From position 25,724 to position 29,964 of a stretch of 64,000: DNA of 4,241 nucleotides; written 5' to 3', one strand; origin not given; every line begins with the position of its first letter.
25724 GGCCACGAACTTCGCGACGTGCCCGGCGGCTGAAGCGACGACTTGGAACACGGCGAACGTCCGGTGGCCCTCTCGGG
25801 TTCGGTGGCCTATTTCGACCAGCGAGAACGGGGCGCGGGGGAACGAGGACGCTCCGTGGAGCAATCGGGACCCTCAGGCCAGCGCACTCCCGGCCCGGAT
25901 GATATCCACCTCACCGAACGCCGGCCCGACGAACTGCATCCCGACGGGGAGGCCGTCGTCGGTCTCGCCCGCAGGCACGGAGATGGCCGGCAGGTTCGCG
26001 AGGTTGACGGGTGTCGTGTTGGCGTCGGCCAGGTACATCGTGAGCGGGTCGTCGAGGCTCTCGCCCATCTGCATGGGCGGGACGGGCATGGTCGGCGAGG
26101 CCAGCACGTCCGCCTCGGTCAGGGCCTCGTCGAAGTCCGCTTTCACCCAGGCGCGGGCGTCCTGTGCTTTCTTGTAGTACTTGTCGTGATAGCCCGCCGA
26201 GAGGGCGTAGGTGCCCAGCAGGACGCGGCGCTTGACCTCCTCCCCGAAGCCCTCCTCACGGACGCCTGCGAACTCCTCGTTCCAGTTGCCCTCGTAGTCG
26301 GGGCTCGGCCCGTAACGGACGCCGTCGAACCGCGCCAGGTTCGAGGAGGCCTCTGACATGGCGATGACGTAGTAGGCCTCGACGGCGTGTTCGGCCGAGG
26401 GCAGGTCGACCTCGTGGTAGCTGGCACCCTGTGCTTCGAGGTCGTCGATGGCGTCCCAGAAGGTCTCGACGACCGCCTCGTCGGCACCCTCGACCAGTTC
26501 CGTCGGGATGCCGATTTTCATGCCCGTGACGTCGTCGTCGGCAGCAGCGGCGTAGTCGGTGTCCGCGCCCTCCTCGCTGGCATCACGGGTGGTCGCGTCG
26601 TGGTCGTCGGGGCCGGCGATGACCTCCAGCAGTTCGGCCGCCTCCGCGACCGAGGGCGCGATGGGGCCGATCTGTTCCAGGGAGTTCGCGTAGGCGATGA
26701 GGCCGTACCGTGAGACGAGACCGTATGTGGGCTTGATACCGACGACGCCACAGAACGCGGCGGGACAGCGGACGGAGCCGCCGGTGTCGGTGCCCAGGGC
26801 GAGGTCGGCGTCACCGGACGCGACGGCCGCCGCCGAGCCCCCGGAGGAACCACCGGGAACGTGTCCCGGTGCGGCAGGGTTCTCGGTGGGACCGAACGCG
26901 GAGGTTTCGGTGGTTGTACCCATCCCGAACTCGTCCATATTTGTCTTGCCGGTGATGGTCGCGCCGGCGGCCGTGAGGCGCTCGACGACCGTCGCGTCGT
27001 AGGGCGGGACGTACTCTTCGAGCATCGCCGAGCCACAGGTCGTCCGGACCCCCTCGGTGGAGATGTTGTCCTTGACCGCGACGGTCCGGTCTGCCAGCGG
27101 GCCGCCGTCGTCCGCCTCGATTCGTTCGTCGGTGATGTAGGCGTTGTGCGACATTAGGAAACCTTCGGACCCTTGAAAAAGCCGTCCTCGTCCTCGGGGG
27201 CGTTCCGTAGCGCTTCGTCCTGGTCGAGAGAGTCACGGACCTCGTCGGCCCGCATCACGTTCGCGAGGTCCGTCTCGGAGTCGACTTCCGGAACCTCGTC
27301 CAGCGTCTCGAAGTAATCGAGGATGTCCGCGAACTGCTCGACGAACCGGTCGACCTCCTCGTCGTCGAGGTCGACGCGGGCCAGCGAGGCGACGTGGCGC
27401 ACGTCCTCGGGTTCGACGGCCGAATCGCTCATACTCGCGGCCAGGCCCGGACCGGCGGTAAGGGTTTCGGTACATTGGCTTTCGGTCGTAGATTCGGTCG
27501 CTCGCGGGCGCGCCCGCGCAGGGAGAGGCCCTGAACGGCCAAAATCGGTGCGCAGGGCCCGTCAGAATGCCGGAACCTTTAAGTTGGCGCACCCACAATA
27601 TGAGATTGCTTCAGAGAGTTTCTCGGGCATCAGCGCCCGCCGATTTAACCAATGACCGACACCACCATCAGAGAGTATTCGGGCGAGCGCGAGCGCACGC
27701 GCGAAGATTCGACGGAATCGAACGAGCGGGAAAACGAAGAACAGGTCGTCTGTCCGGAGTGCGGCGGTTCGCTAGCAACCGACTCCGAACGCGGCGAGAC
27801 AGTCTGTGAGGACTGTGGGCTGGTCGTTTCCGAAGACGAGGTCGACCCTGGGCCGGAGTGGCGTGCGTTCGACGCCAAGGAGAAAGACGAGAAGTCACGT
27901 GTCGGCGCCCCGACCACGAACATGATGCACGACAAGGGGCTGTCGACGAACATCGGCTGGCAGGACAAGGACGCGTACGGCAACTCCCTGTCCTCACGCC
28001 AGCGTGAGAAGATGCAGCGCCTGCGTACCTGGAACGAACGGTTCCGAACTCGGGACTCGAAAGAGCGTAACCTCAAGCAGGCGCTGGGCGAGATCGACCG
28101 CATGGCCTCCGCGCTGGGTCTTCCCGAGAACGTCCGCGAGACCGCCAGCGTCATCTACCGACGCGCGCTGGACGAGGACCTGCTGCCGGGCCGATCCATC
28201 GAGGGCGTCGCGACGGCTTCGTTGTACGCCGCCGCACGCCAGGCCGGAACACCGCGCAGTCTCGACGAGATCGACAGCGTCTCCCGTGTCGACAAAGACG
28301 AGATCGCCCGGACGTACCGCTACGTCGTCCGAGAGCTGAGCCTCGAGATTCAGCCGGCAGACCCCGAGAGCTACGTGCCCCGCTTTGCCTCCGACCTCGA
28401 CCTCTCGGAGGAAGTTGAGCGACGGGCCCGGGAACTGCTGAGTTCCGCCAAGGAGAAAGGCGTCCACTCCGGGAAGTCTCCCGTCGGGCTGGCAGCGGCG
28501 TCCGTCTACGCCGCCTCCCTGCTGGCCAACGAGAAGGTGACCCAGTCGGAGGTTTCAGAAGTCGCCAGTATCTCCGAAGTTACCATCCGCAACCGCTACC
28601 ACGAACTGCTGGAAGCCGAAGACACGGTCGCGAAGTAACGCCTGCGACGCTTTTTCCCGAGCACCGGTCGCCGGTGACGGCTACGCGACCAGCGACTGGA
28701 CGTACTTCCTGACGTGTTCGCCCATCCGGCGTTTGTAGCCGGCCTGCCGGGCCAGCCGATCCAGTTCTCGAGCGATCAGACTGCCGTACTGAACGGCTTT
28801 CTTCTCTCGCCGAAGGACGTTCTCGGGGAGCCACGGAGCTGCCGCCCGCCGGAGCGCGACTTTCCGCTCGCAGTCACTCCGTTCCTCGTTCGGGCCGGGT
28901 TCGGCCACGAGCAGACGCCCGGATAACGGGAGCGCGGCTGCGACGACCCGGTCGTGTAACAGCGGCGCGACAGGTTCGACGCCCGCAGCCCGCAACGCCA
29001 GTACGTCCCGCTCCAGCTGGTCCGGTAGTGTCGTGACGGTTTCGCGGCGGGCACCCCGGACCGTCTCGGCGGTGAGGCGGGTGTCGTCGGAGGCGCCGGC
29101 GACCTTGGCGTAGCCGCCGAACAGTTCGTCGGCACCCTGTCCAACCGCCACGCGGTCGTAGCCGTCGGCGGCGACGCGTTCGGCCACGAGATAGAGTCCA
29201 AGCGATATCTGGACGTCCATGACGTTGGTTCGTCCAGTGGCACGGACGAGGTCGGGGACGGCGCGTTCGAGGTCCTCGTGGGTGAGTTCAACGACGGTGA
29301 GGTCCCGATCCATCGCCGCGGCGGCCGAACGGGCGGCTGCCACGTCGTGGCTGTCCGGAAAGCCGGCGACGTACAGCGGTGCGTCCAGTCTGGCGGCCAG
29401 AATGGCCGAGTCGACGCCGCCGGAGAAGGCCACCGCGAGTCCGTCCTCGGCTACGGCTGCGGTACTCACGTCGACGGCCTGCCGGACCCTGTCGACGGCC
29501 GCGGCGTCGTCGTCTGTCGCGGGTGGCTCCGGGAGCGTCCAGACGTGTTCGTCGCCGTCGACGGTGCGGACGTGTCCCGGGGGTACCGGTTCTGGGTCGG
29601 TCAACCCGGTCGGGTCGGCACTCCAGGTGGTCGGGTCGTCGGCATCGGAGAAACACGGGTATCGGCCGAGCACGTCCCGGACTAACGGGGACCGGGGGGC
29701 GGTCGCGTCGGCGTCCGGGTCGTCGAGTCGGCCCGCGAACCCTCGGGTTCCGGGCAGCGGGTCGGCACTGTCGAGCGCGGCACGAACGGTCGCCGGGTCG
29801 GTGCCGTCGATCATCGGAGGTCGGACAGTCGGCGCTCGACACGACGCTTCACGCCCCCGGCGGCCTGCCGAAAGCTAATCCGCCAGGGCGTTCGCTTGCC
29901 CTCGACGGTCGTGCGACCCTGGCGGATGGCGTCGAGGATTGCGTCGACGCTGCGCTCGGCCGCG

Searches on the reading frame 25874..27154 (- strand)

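Call 48: search_protein_families(library=pfam, proteins=[window:25874-27154:-], max_evalue=0.00001)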
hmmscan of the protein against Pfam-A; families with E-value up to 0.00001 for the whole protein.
window:25874-27154:- (426 aa): 1 family
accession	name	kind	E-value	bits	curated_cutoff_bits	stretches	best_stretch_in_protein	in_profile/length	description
PF01425.27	Amidase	-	1.1e-140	470.1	27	1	8-417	35-443/445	Amidase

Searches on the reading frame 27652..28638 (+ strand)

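Call 48: search_protein_families(library=pfam, proteins=[window:27652-28638:+], max_evalue=0.00001)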
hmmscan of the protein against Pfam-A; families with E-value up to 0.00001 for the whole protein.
window:27652-28638:+ (328 aa): 2 families
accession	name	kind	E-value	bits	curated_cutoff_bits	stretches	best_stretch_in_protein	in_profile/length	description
PF00382.24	TFIIB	-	1.4e-48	163.3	23.6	2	235-321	5-91/92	Transcription factor TFIIB repeat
PF08271.17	Zn_Ribbon_TF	-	3.4e-17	62.1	29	1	33-73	2-43/43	TFIIB zinc-binding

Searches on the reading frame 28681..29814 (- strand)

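Call 48: search_protein_families(library=pfam, proteins=[window:28681-29814:-], max_evalue=0.00001)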
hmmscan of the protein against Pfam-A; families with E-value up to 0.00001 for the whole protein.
window:28681-29814:- (377 aa): 1 family
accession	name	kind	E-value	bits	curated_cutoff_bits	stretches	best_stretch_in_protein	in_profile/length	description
PF00733.27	Asn_synthase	-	2.3e-27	97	21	2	117-241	11-140/354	Asparagine synthase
